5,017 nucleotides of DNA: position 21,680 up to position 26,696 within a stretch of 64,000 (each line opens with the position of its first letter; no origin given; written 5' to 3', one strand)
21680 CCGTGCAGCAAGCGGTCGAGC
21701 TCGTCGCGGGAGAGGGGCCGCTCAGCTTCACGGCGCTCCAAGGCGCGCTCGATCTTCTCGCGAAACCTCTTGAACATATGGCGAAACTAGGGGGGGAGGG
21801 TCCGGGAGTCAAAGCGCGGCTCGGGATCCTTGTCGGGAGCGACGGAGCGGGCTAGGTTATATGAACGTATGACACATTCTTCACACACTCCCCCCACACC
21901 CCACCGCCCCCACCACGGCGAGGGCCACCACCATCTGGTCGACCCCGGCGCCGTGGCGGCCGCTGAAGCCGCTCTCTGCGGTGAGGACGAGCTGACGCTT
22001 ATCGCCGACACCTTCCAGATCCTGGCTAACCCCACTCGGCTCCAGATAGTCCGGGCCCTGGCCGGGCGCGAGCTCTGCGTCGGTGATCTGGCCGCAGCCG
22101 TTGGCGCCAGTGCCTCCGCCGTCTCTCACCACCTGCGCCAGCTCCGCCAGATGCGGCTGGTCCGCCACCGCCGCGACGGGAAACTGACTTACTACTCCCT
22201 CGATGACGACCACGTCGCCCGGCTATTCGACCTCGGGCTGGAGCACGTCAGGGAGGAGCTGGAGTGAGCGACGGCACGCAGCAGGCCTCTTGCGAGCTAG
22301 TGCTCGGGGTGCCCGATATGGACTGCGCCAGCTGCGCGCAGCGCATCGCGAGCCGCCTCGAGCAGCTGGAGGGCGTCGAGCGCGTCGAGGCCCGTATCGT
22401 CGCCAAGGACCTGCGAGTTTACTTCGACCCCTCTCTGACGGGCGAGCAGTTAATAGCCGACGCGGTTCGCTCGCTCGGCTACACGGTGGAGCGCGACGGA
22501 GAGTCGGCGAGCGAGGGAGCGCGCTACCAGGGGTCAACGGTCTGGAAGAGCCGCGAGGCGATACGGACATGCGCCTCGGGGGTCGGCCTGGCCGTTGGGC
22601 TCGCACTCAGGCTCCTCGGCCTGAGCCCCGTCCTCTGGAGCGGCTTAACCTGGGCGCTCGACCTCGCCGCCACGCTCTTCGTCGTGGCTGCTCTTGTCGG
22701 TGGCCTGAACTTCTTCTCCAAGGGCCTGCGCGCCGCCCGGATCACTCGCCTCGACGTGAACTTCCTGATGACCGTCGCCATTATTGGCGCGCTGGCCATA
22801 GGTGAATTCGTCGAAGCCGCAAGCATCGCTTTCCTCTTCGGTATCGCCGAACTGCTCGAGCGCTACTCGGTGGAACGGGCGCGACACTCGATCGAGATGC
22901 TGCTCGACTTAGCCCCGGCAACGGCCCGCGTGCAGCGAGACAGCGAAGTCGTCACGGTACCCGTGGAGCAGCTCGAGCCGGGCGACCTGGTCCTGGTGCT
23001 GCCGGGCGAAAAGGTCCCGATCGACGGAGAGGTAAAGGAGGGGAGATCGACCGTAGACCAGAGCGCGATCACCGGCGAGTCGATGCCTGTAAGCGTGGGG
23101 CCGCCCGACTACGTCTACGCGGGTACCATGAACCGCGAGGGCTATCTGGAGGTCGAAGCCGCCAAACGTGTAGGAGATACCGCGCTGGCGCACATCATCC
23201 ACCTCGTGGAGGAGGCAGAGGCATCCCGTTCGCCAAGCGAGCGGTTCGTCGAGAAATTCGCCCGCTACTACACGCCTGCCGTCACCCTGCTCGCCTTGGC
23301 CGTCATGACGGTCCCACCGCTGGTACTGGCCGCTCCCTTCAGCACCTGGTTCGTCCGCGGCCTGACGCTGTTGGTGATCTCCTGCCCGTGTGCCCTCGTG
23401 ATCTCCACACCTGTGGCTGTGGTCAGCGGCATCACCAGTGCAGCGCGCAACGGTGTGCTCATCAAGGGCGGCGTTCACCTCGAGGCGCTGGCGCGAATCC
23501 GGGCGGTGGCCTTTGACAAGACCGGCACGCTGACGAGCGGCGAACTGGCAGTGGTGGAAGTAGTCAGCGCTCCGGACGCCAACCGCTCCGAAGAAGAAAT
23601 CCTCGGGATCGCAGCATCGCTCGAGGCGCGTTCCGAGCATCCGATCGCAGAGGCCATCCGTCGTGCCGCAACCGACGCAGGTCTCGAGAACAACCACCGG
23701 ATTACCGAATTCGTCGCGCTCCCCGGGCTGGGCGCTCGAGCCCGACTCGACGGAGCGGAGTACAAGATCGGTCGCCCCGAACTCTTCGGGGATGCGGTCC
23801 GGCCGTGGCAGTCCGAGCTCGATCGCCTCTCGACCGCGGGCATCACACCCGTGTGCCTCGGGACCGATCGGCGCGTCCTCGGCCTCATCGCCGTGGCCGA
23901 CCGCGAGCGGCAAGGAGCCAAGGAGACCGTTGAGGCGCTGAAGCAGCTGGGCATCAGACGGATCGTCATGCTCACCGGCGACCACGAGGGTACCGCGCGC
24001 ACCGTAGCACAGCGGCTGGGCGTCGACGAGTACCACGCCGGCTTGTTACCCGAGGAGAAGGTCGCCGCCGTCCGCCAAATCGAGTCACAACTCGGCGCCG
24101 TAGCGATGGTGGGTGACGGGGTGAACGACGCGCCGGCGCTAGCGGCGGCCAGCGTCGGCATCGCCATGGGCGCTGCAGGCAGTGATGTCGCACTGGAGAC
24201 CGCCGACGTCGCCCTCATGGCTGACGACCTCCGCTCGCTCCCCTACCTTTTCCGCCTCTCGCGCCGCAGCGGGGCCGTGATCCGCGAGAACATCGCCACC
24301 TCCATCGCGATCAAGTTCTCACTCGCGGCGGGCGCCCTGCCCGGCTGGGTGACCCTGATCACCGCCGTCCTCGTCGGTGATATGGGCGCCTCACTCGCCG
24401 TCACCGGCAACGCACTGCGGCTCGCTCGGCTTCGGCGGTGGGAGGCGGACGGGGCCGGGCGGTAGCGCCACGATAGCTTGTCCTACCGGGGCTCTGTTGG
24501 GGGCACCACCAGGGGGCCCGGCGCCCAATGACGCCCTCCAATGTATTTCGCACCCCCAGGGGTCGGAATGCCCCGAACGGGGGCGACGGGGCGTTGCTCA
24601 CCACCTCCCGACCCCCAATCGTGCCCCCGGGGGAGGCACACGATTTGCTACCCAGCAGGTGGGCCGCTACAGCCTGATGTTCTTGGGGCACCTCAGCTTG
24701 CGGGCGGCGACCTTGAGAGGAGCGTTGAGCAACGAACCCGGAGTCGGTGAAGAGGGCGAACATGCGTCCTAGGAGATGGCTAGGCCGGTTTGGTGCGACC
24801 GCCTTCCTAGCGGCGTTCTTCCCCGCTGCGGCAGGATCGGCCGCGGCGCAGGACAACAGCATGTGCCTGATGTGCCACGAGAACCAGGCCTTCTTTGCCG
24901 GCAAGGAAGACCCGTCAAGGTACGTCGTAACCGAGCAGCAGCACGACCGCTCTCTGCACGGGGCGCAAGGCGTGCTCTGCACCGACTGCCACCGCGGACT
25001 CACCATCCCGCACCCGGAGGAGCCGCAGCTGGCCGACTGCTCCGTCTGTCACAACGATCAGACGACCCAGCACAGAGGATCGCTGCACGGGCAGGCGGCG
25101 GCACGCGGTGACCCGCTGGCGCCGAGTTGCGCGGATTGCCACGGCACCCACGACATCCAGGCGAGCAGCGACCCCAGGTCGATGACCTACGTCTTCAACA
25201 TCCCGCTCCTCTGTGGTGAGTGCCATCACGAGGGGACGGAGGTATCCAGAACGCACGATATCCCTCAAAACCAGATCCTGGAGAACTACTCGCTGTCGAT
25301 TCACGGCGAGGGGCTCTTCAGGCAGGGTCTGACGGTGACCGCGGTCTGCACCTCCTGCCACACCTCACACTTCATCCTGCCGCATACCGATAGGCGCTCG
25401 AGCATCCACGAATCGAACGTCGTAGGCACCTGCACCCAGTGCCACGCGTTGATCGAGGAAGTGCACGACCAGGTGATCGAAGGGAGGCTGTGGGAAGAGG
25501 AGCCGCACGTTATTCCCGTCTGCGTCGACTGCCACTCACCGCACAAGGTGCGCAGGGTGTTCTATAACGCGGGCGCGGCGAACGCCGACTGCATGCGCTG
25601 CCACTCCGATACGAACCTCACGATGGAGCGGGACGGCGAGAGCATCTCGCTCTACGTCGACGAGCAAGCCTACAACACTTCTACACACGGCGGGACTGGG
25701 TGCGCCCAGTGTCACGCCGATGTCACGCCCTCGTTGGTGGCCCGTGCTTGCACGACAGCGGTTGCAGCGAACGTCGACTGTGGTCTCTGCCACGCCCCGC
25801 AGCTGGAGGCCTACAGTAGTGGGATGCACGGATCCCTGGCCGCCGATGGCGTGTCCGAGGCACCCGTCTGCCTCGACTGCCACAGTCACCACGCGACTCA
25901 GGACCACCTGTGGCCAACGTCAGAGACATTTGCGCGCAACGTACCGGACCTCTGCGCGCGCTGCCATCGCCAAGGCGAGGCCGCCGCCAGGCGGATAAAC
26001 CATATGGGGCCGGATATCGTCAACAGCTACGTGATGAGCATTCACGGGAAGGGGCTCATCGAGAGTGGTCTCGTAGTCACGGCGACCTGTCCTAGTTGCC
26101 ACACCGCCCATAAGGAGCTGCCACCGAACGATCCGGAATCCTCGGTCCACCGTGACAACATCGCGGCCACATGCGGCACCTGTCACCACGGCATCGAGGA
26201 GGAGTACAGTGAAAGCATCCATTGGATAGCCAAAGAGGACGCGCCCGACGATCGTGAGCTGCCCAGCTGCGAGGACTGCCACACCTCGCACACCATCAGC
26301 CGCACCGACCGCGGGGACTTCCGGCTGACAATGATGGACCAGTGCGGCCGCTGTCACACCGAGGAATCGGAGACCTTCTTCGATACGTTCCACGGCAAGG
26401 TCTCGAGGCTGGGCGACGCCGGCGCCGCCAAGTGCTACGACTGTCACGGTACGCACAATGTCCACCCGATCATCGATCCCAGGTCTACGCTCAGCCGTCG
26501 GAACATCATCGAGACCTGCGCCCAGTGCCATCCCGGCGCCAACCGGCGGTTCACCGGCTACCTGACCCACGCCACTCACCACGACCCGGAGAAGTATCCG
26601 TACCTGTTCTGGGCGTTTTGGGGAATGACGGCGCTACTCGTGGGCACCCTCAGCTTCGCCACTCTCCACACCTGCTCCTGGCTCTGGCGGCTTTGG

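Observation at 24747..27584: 19-heme c-type cytochrome fused to a HydC/FdnI-like dihaem cytochrome b membrane domain, directly upstream of hypCDE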

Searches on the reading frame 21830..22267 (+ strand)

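Call 9: search_protein_families(library=pfam, proteins=[window:21830-22267:+], max_evalue=0.001)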
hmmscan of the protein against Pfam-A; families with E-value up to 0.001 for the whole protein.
window:21830-22267:+ (145 aa): 7 families
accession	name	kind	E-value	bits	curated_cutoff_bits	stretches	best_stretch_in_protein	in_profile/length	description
PF01022.26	HTH_5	-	7.9e-19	67.7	22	1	67-112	1-46/47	Bacterial regulatory protein, arsR family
PF12840.13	HTH_20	-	1.6e-10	41.2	27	1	65-114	1-51/51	Helix-turn-helix domain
PF24038.1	DUF7347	-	2.5e-06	28.1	27.6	1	59-117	2-63/77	Domain of unknown function (DUF7347)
PF12802.13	MarR_2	-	5.5e-05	23.7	27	1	68-117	5-56/61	MarR family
PF13412.12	HTH_24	-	0.00034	20.6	21.9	1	68-111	3-47/48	Winged helix-turn-helix DNA-binding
PF25212.1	HVO_A0114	-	0.00038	20.6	27.6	1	60-119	15-74/84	HVO_A0114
PF09339.16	HTH_IclR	-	0.00054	20.1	22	1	71-113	6-50/52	IclR helix-turn-helix domain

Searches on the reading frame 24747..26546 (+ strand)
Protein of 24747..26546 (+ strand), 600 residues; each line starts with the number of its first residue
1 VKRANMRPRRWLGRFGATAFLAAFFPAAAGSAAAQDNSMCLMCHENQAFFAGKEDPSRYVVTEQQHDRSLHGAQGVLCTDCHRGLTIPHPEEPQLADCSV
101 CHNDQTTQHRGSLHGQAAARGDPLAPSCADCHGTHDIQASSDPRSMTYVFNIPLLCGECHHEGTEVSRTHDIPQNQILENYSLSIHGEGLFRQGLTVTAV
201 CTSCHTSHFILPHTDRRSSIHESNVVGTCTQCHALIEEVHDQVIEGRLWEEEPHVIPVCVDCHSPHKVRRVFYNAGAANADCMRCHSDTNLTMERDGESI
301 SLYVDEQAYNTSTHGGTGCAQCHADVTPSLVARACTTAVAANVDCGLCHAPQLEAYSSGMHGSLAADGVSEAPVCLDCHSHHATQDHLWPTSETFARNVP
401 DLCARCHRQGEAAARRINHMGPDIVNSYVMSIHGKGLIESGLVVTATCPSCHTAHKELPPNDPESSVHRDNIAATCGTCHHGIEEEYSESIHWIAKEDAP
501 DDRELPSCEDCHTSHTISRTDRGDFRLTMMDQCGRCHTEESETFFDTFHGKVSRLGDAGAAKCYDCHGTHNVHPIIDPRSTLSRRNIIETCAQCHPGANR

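Call 14: search_solved_structures(query=window:24747-26546:+, max_evalue=0.01, show_alignments=0)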
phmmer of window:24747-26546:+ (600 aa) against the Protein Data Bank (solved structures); distinct sequences matched with E-value up to 0.01: 4.
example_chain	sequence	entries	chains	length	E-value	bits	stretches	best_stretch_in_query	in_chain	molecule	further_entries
28pb_A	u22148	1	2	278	1.9e-06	29.7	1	282-410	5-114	Cytochrome c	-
3pmq_A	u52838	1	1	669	9.2e-05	24.1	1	444-587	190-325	Decaheme cytochrome c MtrF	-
1qdb_A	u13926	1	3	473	0.00046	21.8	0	350-447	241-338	CYTOCHROME C NITRITE REDUCTASE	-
2ozy_A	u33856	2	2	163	0.00079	21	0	198-287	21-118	Cytochrome c-type protein nrfB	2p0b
